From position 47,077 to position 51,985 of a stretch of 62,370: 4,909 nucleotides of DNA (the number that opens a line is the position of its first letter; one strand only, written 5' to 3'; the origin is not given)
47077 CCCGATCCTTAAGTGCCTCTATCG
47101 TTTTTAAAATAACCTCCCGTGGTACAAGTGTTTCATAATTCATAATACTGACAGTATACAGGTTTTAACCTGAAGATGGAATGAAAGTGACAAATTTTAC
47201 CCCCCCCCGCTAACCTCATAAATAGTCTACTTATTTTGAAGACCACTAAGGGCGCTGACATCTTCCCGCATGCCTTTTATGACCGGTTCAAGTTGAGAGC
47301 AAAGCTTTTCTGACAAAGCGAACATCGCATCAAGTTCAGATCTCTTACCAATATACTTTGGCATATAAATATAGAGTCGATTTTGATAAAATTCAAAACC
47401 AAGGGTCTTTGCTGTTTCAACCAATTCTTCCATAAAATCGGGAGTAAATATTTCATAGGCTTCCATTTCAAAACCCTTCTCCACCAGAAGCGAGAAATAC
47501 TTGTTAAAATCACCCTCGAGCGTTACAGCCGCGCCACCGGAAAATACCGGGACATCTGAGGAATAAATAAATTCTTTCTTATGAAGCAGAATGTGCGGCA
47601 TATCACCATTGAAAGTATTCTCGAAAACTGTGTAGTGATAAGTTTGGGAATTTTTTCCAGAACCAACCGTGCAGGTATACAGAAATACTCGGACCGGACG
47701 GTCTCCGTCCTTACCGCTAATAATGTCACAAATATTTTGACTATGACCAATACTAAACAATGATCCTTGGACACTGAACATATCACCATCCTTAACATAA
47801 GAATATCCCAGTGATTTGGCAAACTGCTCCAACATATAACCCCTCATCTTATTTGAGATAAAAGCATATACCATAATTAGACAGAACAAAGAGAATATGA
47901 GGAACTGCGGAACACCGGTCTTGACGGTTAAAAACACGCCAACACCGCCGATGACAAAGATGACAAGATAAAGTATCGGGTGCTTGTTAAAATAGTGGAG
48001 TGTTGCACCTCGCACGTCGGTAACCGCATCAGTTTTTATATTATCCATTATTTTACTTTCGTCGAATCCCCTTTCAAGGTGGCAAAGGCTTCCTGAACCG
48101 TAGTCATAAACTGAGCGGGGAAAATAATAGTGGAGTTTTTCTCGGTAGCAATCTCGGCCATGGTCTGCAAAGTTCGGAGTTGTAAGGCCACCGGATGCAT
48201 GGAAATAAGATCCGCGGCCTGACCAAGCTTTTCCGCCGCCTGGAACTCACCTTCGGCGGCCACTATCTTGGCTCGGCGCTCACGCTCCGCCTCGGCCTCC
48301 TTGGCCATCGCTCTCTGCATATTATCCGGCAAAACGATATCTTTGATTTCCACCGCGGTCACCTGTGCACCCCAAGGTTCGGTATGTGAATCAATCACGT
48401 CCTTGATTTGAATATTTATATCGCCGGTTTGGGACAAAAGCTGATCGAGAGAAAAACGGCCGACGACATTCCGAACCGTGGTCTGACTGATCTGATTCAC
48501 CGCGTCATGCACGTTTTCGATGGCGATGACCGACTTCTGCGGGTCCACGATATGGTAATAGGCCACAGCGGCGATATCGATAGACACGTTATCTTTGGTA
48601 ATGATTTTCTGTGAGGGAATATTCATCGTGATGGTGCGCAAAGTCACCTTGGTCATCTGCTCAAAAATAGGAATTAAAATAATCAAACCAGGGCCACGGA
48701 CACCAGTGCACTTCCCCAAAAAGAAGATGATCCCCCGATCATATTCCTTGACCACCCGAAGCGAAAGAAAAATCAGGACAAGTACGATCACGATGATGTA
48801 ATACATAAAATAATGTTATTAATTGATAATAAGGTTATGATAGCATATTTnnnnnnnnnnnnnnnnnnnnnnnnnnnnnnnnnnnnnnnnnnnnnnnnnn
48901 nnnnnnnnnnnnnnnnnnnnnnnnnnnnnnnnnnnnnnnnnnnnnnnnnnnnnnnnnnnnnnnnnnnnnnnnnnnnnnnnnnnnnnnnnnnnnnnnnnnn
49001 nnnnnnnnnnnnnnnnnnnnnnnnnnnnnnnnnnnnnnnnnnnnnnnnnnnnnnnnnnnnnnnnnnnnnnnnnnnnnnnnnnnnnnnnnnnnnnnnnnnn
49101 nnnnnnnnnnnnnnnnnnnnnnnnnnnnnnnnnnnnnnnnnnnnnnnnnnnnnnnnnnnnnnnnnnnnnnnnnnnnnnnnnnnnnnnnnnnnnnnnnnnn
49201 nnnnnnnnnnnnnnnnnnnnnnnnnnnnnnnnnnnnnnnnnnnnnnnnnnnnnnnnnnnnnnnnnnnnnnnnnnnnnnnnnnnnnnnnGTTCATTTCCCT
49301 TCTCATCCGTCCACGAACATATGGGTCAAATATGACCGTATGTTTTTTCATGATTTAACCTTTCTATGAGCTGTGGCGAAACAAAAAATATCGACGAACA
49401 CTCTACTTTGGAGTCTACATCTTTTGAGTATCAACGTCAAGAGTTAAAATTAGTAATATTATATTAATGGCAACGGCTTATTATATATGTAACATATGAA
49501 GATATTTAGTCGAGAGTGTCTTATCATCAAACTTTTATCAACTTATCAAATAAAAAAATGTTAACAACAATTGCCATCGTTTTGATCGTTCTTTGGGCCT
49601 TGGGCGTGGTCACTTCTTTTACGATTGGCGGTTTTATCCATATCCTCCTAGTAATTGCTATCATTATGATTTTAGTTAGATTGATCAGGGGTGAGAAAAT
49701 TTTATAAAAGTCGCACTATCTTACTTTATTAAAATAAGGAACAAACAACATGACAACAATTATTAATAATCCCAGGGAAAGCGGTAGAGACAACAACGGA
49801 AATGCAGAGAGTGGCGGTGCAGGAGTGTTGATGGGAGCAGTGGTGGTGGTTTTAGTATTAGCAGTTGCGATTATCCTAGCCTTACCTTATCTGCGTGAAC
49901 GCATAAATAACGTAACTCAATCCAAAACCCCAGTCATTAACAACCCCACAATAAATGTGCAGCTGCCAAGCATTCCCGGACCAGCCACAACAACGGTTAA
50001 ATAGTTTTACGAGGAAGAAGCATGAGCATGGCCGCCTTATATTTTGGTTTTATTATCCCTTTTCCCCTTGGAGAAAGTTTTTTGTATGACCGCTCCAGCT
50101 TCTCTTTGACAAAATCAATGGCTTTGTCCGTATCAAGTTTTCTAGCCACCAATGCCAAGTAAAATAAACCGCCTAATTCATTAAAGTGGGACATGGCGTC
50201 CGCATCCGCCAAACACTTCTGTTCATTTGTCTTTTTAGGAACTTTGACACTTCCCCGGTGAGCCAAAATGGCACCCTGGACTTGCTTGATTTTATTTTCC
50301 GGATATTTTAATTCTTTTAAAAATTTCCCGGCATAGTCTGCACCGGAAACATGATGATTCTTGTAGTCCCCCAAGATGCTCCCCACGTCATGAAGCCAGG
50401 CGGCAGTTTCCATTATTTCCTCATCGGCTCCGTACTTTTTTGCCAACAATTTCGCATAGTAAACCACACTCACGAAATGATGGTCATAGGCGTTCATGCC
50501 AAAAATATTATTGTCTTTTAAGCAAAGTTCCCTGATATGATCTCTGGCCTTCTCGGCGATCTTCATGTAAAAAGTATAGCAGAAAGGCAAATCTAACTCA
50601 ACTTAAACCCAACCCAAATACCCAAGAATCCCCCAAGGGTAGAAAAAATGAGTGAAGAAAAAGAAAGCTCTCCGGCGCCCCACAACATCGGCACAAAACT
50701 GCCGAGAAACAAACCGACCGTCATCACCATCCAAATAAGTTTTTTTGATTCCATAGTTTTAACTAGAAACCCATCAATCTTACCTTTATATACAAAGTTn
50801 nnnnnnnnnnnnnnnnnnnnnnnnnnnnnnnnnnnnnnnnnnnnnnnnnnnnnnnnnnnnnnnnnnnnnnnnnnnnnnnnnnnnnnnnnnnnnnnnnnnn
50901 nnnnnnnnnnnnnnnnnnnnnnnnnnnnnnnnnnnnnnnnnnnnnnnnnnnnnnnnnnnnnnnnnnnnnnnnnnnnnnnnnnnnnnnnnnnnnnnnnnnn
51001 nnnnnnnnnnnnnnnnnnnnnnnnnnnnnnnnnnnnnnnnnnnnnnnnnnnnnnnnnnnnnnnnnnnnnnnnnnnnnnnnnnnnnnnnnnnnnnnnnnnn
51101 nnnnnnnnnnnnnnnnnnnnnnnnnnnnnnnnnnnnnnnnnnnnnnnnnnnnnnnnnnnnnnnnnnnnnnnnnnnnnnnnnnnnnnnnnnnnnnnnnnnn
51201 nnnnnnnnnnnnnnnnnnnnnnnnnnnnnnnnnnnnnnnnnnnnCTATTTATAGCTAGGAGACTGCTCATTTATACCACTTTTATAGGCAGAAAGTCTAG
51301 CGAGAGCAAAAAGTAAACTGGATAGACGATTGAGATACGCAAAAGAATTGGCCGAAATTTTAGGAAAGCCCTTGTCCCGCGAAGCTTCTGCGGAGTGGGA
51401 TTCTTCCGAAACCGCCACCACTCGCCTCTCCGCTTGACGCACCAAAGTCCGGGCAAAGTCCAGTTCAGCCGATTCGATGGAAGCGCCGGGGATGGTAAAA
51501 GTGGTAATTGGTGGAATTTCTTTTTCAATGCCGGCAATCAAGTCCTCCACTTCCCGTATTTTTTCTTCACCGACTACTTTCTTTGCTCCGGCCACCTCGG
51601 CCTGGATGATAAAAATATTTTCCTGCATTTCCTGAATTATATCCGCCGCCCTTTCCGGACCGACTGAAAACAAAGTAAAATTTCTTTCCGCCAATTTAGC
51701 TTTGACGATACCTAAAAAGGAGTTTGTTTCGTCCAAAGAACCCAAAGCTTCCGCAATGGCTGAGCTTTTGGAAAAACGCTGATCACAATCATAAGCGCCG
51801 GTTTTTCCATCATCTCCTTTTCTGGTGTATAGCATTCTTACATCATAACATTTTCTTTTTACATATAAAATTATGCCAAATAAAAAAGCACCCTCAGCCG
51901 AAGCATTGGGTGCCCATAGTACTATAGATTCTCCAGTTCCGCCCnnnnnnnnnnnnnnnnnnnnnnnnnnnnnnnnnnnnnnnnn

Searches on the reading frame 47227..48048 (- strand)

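Call 14: search_protein_families(library=pfam, proteins=[window:47227-48048:-], max_evalue=0.001)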
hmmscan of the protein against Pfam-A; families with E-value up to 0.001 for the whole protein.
window:47227-48048:- (273 aa): 1 family
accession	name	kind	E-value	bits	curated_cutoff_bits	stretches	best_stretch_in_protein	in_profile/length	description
PF11335.13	DUF3137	-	1.4e-05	25.4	26.1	1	180-231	48-101/139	Protein of unknown function (DUF3137)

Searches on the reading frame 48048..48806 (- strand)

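Call 14: search_protein_families(library=pfam, proteins=[window:48048-48806:-], max_evalue=0.001)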
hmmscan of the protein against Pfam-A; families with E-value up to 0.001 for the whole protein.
window:48048-48806:- (252 aa): 2 families
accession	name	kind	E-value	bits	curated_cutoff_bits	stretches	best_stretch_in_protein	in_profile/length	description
PF01145.31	Band_7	-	3.9e-38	131.7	23.6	1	18-187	2-175/176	SPFH domain / Band 7 family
PF13421.11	Band_7_1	-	5e-05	23.5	24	1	94-172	128-208/211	SPFH domain-Band 7 family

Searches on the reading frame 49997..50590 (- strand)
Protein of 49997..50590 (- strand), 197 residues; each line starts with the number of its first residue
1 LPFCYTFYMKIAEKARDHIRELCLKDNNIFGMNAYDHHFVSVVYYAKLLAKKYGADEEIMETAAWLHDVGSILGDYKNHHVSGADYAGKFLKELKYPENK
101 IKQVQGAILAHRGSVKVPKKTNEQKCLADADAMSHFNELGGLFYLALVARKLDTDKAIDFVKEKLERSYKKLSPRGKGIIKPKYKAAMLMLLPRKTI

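Call 14: search_protein_families(library=pfam, proteins=[window:49997-50590:-], max_evalue=0.001)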
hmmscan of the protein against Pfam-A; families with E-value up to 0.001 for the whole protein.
window:49997-50590:- (197 aa): 1 family
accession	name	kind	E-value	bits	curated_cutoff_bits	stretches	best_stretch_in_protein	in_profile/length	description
PF01966.28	HD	-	1.3e-13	51.6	22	1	36-133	2-113/116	HD domain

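Call 50: search_protein_families(library=ncbifam, proteins=[window:49997-50590:-], max_evalue=0.001)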
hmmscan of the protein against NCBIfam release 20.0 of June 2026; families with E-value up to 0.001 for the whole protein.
window:49997-50590:- (197 aa): 4 families
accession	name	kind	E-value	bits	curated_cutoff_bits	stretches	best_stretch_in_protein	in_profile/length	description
NF007515.0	PRK10119.1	equivalog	1.1e-09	38.2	286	1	36-140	26-136/231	phosphohydrolase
TIGR00277.1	HDIG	domain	6.8e-07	29.1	27.6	1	37-97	7-75/84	HDIG domain-containing metalloprotein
TIGR03319.1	RNase_Y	equivalog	4e-05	22.3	454.35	1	28-134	324-421/514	ribonuclease Y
TIGR01596.1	cas3_HD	equivalog_domain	0.00046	20.3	43.45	0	77-145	66-114/178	CRISPR-associated endonuclease Cas3''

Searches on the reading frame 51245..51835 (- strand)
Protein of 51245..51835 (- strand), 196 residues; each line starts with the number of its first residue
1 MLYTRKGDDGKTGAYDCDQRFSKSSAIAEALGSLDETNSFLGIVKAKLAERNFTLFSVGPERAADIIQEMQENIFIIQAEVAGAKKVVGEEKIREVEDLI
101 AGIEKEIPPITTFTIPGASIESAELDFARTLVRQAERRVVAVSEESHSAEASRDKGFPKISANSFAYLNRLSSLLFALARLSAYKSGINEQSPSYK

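Call 14: search_protein_families(library=pfam, proteins=[window:51245-51835:-], max_evalue=0.001)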
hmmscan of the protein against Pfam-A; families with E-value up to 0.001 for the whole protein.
window:51245-51835:- (196 aa): 1 family
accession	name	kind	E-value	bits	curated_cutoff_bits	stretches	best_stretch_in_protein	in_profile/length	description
PF01923.23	Cob_adeno_trans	-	1.9e-40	139.1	24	1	2-181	1-170/171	Cobalamin adenosyltransferase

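Call 50: search_protein_families(library=ncbifam, proteins=[window:51245-51835:-], max_evalue=0.001)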
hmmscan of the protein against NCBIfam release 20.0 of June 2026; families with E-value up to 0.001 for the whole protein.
window:51245-51835:- (196 aa): 1 family
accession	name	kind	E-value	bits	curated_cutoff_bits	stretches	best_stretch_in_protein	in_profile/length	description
TIGR00636.1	PduO_Nterm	equivalog_domain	3.9e-36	124.3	108.45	1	3-191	1-168/171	cob(I)yrinic acid a,c-diamide adenosyltransferase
